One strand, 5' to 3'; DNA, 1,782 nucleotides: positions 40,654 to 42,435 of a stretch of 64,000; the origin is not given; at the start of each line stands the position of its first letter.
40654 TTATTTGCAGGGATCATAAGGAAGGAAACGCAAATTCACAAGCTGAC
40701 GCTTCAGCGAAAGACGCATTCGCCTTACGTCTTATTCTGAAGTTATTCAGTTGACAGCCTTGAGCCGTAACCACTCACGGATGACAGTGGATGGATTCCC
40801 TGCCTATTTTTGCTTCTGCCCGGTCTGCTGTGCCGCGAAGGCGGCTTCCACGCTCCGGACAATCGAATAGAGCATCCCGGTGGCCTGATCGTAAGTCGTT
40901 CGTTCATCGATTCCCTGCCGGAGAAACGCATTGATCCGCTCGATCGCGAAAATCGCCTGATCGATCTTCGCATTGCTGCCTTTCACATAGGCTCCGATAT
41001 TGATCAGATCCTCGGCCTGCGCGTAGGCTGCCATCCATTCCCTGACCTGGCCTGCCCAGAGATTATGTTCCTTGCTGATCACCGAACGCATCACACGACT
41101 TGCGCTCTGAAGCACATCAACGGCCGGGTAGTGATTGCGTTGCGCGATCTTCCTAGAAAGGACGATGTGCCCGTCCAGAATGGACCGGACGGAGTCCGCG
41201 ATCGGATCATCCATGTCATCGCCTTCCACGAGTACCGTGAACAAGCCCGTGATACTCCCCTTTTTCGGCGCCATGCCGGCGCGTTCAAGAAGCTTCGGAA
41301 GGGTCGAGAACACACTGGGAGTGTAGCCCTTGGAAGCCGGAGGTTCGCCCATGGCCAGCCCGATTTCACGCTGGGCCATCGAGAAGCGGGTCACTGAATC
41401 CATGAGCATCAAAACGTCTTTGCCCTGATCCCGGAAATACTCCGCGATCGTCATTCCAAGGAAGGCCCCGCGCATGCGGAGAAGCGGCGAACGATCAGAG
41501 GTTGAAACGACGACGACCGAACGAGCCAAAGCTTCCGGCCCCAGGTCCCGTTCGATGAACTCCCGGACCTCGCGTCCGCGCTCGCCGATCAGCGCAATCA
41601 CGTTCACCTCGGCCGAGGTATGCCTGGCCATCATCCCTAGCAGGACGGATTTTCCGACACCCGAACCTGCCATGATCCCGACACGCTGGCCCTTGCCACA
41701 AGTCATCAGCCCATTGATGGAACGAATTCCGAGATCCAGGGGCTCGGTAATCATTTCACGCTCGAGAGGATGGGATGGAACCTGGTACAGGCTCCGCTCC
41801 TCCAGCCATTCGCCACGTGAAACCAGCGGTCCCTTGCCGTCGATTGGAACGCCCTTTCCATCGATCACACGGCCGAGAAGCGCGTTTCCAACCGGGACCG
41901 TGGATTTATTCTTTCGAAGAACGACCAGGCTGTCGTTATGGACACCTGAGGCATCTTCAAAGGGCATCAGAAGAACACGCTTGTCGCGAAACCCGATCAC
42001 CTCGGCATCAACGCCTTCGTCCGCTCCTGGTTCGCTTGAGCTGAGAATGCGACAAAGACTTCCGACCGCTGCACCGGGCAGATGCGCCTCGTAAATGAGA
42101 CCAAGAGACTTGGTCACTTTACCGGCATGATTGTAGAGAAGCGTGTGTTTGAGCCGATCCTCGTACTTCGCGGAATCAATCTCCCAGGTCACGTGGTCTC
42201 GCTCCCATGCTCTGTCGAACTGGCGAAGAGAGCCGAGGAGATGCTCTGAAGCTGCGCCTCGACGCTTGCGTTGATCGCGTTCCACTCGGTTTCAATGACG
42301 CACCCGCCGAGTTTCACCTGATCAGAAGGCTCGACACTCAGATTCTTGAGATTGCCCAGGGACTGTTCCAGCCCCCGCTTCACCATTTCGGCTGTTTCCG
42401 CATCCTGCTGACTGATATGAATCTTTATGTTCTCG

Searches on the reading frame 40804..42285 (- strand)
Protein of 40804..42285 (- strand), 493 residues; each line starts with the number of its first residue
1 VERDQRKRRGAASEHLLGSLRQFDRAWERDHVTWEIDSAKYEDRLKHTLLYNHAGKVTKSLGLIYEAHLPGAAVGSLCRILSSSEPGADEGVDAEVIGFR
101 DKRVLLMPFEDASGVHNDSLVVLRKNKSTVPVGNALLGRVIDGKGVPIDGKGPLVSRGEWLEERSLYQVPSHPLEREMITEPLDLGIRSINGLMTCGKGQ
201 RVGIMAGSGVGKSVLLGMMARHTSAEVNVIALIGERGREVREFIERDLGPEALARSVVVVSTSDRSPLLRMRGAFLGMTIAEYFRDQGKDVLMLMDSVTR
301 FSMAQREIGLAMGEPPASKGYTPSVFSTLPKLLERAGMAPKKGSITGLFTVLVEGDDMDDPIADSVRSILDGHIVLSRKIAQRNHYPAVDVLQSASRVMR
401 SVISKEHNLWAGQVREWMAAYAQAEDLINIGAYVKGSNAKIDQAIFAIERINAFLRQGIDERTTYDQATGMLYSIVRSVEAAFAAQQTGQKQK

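Call 3: search_protein_families(library=pfam, proteins=[window:40804-42285:-], max_evalue=0.01)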
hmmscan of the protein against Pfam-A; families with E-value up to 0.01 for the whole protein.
window:40804-42285:- (493 aa): 4 families
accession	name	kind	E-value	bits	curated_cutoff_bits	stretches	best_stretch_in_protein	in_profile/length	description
PF00006.31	ATP-synt_ab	-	2e-91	305.8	29.5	1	186-396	1-213/213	ATP synthase alpha/beta family, nucleotide-binding domain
PF18269.6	T3SS_ATPase_C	-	3.5e-25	88.1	22.7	1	404-472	2-70/72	T3SS EscN ATPase C-terminal domain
PF00005.33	ABC_tran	-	0.0018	19.3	25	1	194-234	6-46/137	ABC transporter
PF02874.29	ATP-synt_ab_N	-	0.0039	18.1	20.9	1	88-121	32-65/69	ATP synthase alpha/beta family, beta-barrel domain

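Call 5: find_related_loci(query=window:40804-42285:-, collection=genome_contigs, flank=10000)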
Query window:40804-42285:- (493 aa) in genome_contigs; peptide patterns used: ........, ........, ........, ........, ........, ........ (x = any residue, [..] = any of these).
272 stretches matched a pattern; 214 encode a relative of the query (tblastn E <= 1e-3); the best 80 are kept; 80 distinct loci.
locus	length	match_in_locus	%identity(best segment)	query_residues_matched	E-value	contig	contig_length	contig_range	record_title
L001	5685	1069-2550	79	1-493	0e+0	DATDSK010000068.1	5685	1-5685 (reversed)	MAG TPA_asm: Bdellovibrionota bacterium isolate SMAG_U8001 k141_57400, whole genome shotgun sequence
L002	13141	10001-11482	78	1-493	0e+0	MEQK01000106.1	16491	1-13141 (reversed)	MAG: Bdellovibrionales bacterium RIFOXYD1_FULL_55_31 rifoxyd1_full_scaffold_3795, whole genome shotgun sequence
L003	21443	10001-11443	78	1-480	0e+0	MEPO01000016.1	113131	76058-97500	MAG: Bdellovibrionales bacterium GWA1_52_35 gwa1_scaffold_36, whole genome shotgun sequence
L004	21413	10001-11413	75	23-493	0e+0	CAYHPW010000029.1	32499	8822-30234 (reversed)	MAG TPA_asm: uncultured Bacteriovoracaceae bacterium isolate ERP119705_co14_164 genome assembly, contig: NODE_1003_lengt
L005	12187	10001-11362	77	32-485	0e+0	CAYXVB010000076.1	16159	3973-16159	MAG TPA_asm: uncultured Bacteriovoracaceae bacterium isolate SRP342105_co1_315 genome assembly, contig: NODE_4855_length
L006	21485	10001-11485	73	1-493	0e+0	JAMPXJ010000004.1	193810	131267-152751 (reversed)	MAG: Oligoflexia bacterium isolate R2F_R2FSRR_metabat.28 R2F_C29, whole genome shotgun sequence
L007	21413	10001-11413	73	1-481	0e+0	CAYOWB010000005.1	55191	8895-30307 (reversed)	MAG TPA_asm: uncultured Bacteriovoracaceae bacterium isolate SRP290908_co2_381 genome assembly, contig: NODE_665_length_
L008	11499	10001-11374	74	32-489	0e+0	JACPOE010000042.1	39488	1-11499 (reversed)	MAG: Bdellovibrio sp. isolate NC_groundwater_593_Pr5_B-0.1um_47_8 alan_book_18_scaffold_97533, whole genome shotgun sequ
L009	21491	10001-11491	69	11-493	0e+0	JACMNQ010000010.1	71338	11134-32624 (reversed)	MAG: Oligoflexia bacterium isolate LF-bin-178 FL-bin-178-contig-k141_298486, whole genome shotgun sequence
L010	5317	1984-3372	70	32-493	0e+0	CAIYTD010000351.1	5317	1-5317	MAG: Oligoflexia bacterium isolate Umea1_bin-2153 genome assembly, contig: bin-2153:351/400, whole genome shotgun sequen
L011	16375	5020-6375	71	36-487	0e+0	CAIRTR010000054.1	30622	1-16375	MAG: Oligoflexia bacterium isolate Kiruna3_bin-3974 genome assembly, contig: bin-3974:054/323, whole genome shotgun sequ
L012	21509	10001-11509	67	1-493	0e+0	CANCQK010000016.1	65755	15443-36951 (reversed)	MAG: Bdellovibrionales bacterium isolate JR-MC-I-240519-274 genome assembly, contig: JR-MC-I-240519-C548, whole genome s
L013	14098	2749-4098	71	32-481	0e+0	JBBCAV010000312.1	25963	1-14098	Bdellovibrionota bacterium FG-2 24156C00312.1, whole genome shotgun sequence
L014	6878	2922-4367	67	2-486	0e+0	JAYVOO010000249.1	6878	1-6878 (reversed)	MAG: Oligoflexia bacterium isolate GL72_DN_concoct_181 GL72_DN_concoct_181_248, whole genome shotgun sequence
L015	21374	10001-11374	71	34-491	0e+0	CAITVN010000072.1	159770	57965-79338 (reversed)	MAG: Oligoflexia bacterium isolate LJ_bin-4497 genome assembly, contig: bin-4497:072/244, whole genome shotgun sequence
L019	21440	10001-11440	68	1-481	0e+0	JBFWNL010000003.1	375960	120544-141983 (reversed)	MAG: Bacteriovoracia bacterium isolate CA_2019_TPBF_111 NODE_227_length_375960_cov_8.339220_TPBF, whole genome shotgun s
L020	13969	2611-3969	71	26-477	0e+0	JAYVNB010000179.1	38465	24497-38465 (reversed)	MAG: Bacteriovoracaceae bacterium isolate GL65_DN_concoct_128 GL65_DN_concoct_128_178, whole genome shotgun sequence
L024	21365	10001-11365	71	41-493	0e+0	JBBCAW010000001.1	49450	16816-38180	Bdellovibrionota bacterium FG-1 24155C00001.1, whole genome shotgun sequence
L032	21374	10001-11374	67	36-481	0e+0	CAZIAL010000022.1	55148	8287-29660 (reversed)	MAG TPA_asm: uncultured Bacteriovoracaceae bacterium isolate SRP329715_co2_37 genome assembly, contig: NODE_1197_length_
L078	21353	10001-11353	67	43-482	0e+0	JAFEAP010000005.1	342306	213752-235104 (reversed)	MAG: Bdellovibrionales bacterium isolate SZAS-2 CK_MAG-98__5__length-342306, whole genome shotgun sequence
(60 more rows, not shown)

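Call 52: search_protein_families(library=pfam, proteins=[L007:11504-12655:-, L019:12502-13749:-, L019:13746-14594:-, L020:5300-6088:+, L020:6549-7979:+, L024:11463-12257:+, L032:11392-12177:-, L014:4395-5342:+, L014:5353-6849:-, L005:11459-12094:-], max_evalue=0.001)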
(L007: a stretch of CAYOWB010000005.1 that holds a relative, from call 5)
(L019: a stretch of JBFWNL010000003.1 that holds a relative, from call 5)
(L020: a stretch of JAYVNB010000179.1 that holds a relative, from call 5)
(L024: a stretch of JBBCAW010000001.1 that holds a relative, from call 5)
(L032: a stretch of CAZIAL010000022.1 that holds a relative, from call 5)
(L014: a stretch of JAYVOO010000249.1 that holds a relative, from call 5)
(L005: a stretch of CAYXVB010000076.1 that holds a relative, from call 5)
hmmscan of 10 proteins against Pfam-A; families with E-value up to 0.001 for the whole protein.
L007:11504-12655:- (383 aa): 1 family
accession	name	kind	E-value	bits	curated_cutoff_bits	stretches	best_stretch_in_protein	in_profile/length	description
PF00112.29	Peptidase_C1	-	3.6e-08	34.2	20.7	1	83-164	15-103/220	Papain family cysteine protease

L019:12502-13749:- (415 aa): 1 family
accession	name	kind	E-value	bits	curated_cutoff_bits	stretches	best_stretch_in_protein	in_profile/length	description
PF00375.23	SDF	-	1.9e-62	211.9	27.9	1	12-402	5-386/387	Sodium:dicarboxylate symporter family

L019:13746-14594:- (282 aa): 1 family
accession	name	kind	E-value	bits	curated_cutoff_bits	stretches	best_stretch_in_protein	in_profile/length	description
PF00497.25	SBP_bac_3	-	2e-17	63.6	26.4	1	48-269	7-127/132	Bacterial extracellular solute-binding proteins, family 3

L020:5300-6088:+ (262 aa): 0 families

L020:6549-7979:+ (476 aa): 1 family
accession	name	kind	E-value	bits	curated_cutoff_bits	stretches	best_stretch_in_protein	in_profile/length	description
PF01266.30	DAO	-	3.9e-22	79.7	27.9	1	108-449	2-351/353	FAD dependent oxidoreductase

L024:11463-12257:+ (264 aa): 0 families

L032:11392-12177:- (261 aa): 0 families

L014:4395-5342:+ (315 aa): 0 families

L014:5353-6849:- (498 aa): 0 families

L005:11459-12094:- (211 aa): 0 families

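Call 53: search_protein_families(library=pfam, proteins=[L006:12405-13709:+, L006:13722-14528:-, L006:15599-16285:+, L006:16363-17148:-, L006:17231-18454:+, L006:18521-19177:+, L006:19150-21114:-, L020:4577-5083:+, L020:6454-6867:+, L078:12295-12786:+], max_evalue=0.001)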
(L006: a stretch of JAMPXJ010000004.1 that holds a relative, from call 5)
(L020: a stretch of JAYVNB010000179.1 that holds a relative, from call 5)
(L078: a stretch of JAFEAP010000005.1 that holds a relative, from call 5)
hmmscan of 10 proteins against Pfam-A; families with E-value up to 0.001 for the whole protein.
L006:12405-13709:+ (434 aa): 4 families
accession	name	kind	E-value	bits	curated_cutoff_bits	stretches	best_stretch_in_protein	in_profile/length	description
PF21926.2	FeeM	-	2e-39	135.3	27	1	46-204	1-157/158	N-acyl amino acid synthase FeeM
PF07238.19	PilZ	-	1.2e-10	42.1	22.5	1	305-399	4-97/102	PilZ domain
PF00583.31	Acetyltransf_1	-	4.9e-06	27.3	20.7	1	46-182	3-116/116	Acetyltransferase (GNAT) family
PF13444.12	Acetyltransf_5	-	9.5e-05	23.5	22.4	1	82-142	34-97/102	Acetyltransferase (GNAT) domain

L006:13722-14528:- (268 aa): 1 family
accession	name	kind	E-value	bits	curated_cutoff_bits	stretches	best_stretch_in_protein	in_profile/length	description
PF00198.28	2-oxoacid_dh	-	1.8e-20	73.8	23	2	181-262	146-229/232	2-oxoacid dehydrogenases acyltransferase (catalytic domain)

L006:15599-16285:+ (228 aa): 1 family
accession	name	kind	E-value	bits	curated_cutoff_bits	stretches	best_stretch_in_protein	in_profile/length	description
PF01797.21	Y1_Tnp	-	0.00023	21.7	23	1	72-134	19-81/121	Transposase IS200 like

L006:16363-17148:- (261 aa): 0 families

L006:17231-18454:+ (407 aa): 0 families

L006:18521-19177:+ (218 aa): 1 family
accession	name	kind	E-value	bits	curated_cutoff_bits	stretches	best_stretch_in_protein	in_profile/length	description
PF04307.19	YdjM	-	2e-06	27.9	29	1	3-175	9-168/176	YdjM inner membrane protein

L006:19150-21114:- (654 aa): 0 families

L020:4577-5083:+ (168 aa): 0 families

L020:6454-6867:+ (137 aa): 1 family
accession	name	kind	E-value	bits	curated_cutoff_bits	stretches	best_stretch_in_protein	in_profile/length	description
PF04020.18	Phage_holin_4_2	-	1.6e-29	103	28.8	1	29-129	3-103/105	Mycobacterial 4 TMS phage holin, superfamily IV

L078:12295-12786:+ (163 aa): 0 families
